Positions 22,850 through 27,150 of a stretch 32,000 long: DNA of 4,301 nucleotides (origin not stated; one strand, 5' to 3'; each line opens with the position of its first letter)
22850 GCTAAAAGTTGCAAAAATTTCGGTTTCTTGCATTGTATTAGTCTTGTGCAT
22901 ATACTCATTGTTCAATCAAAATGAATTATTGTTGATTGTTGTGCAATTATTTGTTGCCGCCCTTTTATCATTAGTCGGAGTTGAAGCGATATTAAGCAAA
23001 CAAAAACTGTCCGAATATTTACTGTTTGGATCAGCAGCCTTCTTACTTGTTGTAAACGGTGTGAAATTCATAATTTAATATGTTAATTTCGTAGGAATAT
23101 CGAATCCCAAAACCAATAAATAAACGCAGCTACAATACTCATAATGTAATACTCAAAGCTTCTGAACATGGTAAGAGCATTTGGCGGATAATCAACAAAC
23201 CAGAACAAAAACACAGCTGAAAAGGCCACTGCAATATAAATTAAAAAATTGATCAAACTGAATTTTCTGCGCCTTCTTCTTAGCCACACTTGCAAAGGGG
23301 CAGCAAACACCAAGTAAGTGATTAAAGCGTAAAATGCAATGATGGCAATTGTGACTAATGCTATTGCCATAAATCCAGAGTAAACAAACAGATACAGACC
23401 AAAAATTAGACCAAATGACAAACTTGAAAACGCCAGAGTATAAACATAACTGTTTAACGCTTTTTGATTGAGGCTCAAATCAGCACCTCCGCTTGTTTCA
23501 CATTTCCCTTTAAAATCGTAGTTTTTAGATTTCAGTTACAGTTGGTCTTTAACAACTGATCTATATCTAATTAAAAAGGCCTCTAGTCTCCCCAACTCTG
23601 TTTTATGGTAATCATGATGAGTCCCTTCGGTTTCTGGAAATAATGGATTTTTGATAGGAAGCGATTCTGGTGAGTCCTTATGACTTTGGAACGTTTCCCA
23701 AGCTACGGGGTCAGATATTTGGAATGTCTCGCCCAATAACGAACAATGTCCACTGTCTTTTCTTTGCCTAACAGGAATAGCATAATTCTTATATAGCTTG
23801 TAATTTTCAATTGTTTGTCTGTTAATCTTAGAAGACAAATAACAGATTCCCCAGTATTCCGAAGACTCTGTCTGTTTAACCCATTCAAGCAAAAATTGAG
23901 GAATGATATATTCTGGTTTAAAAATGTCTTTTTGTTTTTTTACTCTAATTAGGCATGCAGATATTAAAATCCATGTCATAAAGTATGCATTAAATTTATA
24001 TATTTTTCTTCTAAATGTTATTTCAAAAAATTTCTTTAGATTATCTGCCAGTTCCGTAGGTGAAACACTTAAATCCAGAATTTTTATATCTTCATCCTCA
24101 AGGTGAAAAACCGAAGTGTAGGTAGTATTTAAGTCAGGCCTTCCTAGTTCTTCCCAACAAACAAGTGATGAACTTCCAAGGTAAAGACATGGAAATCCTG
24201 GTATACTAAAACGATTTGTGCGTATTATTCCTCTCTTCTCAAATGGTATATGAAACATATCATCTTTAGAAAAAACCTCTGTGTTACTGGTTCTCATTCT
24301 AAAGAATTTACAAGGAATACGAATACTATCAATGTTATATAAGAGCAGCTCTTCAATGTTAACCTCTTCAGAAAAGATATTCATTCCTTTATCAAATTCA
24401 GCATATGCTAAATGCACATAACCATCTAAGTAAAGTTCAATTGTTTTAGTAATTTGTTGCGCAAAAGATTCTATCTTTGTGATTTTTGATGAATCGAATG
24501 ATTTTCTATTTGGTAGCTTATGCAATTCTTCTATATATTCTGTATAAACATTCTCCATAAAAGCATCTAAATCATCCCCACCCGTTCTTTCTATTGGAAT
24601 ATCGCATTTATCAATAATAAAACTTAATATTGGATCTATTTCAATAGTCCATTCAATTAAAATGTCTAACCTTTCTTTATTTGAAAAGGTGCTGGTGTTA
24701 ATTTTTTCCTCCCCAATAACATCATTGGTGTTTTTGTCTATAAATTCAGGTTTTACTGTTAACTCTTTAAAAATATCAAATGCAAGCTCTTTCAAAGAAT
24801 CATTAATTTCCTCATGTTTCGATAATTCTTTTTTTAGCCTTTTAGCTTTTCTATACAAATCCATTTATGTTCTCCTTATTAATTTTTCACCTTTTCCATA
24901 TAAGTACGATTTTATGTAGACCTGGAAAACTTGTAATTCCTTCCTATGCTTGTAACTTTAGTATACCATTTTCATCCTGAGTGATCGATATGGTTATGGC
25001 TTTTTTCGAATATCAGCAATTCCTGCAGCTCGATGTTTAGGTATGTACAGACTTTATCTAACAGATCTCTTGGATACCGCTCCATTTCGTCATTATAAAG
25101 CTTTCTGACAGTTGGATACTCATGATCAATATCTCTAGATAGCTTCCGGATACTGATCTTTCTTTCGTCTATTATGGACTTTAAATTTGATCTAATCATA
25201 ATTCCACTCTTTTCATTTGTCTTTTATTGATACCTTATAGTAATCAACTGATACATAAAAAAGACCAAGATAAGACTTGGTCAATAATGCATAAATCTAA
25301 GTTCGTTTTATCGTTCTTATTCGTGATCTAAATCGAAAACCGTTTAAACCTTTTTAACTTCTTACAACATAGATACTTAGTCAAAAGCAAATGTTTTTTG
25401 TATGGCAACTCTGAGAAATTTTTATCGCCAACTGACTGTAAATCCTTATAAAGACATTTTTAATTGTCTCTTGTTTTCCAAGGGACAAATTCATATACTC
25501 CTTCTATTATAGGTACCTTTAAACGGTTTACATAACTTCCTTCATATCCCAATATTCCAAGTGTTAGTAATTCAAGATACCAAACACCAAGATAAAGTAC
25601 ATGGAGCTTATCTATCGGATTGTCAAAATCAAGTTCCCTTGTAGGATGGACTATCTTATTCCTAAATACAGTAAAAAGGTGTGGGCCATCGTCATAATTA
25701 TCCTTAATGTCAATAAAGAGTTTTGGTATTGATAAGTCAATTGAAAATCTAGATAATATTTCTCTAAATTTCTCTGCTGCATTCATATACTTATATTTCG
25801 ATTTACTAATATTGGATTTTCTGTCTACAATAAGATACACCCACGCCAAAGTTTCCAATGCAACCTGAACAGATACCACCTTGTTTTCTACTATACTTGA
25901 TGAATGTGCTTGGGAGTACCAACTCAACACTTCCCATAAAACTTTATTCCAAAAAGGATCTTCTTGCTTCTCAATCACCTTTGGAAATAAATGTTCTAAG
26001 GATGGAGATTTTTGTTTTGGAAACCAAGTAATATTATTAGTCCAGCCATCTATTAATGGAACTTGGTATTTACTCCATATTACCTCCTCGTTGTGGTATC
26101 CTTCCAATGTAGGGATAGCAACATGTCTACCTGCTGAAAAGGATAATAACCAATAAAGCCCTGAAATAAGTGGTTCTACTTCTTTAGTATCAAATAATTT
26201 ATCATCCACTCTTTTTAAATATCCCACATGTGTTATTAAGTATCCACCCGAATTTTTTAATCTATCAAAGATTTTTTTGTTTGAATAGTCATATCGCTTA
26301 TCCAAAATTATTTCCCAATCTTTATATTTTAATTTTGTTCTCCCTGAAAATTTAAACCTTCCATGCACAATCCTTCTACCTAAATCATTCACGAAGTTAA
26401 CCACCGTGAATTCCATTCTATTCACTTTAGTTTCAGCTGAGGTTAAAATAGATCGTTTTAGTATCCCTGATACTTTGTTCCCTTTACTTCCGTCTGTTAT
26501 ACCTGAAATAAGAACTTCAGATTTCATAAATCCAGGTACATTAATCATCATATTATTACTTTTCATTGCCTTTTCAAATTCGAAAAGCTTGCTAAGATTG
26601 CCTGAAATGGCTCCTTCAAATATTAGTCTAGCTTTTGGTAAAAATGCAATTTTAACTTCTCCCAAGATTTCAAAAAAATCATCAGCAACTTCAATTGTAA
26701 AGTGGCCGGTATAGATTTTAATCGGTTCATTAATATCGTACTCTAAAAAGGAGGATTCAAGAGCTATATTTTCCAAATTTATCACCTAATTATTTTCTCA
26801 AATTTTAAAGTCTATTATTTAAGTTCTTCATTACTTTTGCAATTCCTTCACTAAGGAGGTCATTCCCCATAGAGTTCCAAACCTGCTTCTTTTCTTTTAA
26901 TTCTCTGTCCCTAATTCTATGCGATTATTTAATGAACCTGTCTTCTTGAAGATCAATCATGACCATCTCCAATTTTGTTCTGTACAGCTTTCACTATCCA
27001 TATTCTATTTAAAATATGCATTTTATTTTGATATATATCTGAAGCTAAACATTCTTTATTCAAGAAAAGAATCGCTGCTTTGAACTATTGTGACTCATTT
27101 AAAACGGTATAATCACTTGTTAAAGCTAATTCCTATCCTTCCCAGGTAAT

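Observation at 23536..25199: Xre-family HTH plus RES-domain protein pair (yopB-yopC): candidate toxin-antitoxin or abortive-infection module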

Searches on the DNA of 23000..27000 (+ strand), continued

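Call 57: get_annotated_region(hit=H11, flank=4500)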
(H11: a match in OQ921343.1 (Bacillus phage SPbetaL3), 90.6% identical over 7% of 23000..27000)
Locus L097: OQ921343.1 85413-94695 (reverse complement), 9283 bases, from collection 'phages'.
description: Bacillus phage SPbetaL3, complete genome.
organism: Bacillus phage SPbetaL3 (NCBI taxid 3053437)
taxonomy: Viruses; Duplodnaviria; Heunggongvirae; Uroviricota; Caudoviricetes; Spbetavirus
host: Bacillus subtilis BEST7003; source: soil; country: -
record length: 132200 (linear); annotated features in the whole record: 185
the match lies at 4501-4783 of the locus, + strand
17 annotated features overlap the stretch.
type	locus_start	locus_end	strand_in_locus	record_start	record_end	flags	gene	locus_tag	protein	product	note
CDS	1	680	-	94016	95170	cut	-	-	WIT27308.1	hypothetical protein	129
CDS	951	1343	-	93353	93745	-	-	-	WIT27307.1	hypothetical protein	128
CDS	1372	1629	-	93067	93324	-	-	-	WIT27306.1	hypothetical protein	127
CDS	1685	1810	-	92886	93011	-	-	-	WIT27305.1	hypothetical protein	126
CDS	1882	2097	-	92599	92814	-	-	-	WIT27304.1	hypothetical protein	125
CDS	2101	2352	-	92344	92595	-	-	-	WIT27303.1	hypothetical protein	124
CDS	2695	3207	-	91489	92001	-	-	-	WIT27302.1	hypothetical protein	123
CDS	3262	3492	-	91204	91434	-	-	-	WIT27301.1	hypothetical protein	122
CDS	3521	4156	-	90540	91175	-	-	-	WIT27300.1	hypothetical protein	121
CDS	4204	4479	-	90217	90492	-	-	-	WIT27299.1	hypothetical protein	120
CDS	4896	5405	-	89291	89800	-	-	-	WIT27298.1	hypothetical protein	119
CDS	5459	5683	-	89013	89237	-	-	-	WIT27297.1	hypothetical protein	118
CDS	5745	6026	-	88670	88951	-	-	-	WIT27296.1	hypothetical protein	117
CDS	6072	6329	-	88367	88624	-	-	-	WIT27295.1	hypothetical protein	116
CDS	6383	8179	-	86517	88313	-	-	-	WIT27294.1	hypothetical protein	115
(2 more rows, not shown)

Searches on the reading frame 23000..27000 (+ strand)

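Call 32: search_protein_families(library=pfam, proteins=[L002:3999-4628:-, L002:4732-4977:-], max_evalue=0.1)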
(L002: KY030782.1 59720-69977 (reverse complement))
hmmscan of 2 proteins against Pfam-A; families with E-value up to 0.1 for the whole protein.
L002:3999-4628:- (209 aa): 1 family
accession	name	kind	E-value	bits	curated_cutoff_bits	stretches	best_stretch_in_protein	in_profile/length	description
PF00227.31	Proteasome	-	0.0052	16.9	22.4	1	2-123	7-124/189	Proteasome subunit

L002:4732-4977:- (81 aa): 0 families

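Call 58: search_protein_families(library=pfam, proteins=[L092:2451-4148:-, L095:2566-4149:-, L003:4803-5840:-, L097:3521-4156:-, L097:2695-3207:-, L093:3810-4361:-, L093:4446-4886:-, L092:4204-4479:-, L095:4232-4465:-, L002:5542-6495:-], max_evalue=0.01)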
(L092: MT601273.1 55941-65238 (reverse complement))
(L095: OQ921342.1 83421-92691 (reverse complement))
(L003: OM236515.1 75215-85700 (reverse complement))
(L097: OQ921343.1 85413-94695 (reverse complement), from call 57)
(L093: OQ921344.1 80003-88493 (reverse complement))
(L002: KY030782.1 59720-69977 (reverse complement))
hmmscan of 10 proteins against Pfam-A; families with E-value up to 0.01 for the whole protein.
L092:2451-4148:- (565 aa): 1 family
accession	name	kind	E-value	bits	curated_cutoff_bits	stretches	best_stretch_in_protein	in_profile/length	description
PF07693.20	KAP_NTPase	-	0.00012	21.9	20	1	6-219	8-257/293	KAP family P-loop domain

L095:2566-4149:- (527 aa): 0 families

L003:4803-5840:- (345 aa): 0 families

L097:3521-4156:- (211 aa): 2 families
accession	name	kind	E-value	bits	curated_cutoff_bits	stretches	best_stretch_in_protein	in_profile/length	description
PF08797.16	HIRAN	-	7.5e-07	29.3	24.7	1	62-153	3-57/96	HIRAN domain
PF07315.17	DUF1462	-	0.005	17.6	25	1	45-85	25-65/93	Protein of unknown function (DUF1462)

L097:2695-3207:- (170 aa): 1 family
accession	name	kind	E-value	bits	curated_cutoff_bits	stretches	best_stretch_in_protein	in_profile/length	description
PF07799.17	DUF1643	-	4.5e-43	147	22.5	1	25-159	1-134/134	Protein of unknown function (DUF1643)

L093:3810-4361:- (183 aa): 1 family
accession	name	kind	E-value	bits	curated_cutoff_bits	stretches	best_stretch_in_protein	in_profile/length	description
PF14891.12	Peptidase_M91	-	0.0013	19.5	25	1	58-120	64-115/176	Effector protein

L093:4446-4886:- (146 aa): 0 families

L092:4204-4479:- (91 aa): 0 families

L095:4232-4465:- (77 aa): 0 families

L002:5542-6495:- (317 aa): 2 families
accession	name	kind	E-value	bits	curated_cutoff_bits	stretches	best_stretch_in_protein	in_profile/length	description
PF04471.18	Mrr_cat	-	1.6e-12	48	21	1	43-139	14-106/115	Restriction endonuclease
PF22722.2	NA-iREase1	-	3e-05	24.4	27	1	62-144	20-101/106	NACHT-associated inactive Restriction Endonuclease 1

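Call 59: search_protein_families(library=padloc, proteins=[L092:2451-4148:-, L095:2566-4149:-, L003:4803-5840:-, L097:3521-4156:-, L097:2695-3207:-, L093:3810-4361:-, L093:4446-4886:-, L002:3999-4628:-, L002:5542-6495:-], max_evalue=0.01)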
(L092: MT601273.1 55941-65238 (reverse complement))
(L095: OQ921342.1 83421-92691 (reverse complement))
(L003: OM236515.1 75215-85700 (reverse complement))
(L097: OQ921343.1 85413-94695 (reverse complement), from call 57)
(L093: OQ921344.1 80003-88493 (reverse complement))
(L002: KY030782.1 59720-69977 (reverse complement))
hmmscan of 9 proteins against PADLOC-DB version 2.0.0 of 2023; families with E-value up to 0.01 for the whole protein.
L092:2451-4148:- (565 aa): 2 families
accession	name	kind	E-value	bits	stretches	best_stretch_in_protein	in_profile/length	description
PDLC05031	PDC-S49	-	7.3e-14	49.5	1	21-494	27-487/624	-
PDLC05029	PDC-S49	-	1.9e-05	21.6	1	5-491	10-483/619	-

L095:2566-4149:- (527 aa): 0 families

L003:4803-5840:- (345 aa): 0 families

L097:3521-4156:- (211 aa): 3 families
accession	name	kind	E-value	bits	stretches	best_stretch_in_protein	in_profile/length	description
PDLC04352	PDC-M03B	-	8.5e-05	20.2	0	123-152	159-189/250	-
PDLC04349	PDC-M03B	-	0.0013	16.4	1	123-162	160-200/232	-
PDLC04347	PDC-M03B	-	0.0035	15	0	124-154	156-187/245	-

L097:2695-3207:- (170 aa): 0 families

L093:3810-4361:- (183 aa): 0 families

L093:4446-4886:- (146 aa): 2 families
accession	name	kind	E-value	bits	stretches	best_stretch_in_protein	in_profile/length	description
PDLC00352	PtuB1|PtuB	-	0.0037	15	1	40-78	36-73/206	Unknown function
PDLC03656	mREase_IV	-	0.0042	14.9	1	30-102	184-253/277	Type IV methyl-directed restriction enzyme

L002:3999-4628:- (209 aa): 0 families

L002:5542-6495:- (317 aa): 2 families
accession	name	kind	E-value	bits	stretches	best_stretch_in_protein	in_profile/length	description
PDLC04815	PDC-S02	-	0.00024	18.6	1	80-140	248-308/346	-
PDLC04819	PDC-S02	-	0.0016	15.8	1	83-138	242-296/334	-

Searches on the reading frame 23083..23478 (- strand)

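Call 3: search_protein_families(library=pfam, proteins=[window:23083-23478:-], max_evalue=1)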
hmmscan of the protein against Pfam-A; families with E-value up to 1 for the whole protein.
window:23083-23478:- (131 aa): 3 families
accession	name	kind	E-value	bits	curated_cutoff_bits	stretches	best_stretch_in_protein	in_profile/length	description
PF17094.10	UPF0715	-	2.3e-55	186.6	27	1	11-129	1-119/119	Uncharacterised protein family (UPF0715)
PF11874.13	DUF3394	-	0.27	11.3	28.2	1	46-80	3-37/181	Domain of unknown function (DUF3394)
PF24283.1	DUF7471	-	0.28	11.7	27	1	43-96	3-56/86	Family of unknown function (DUF7471)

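Call 4: search_protein_families(library=padloc, proteins=[window:23083-23478:-], max_evalue=1)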
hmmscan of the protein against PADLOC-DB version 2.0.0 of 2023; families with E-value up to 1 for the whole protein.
window:23083-23478:- (131 aa): 0 families

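Call 5: search_protein_families(library=ncbifam, proteins=[window:23083-23478:-], max_evalue=1)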
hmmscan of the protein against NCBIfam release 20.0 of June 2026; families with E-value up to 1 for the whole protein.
window:23083-23478:- (131 aa): 1 family
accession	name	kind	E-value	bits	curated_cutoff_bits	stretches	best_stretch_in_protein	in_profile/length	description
NF050100.1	SepX_GlpR_3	exception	0.084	12.7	150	1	65-103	98-136/209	divisome protein SepX/GlpR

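Call 64: search_protein_families(library=phrogs, proteins=[window:23083-23478:-], max_evalue=0.001)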
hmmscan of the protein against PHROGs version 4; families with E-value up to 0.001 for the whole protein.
window:23083-23478:- (131 aa): 0 families
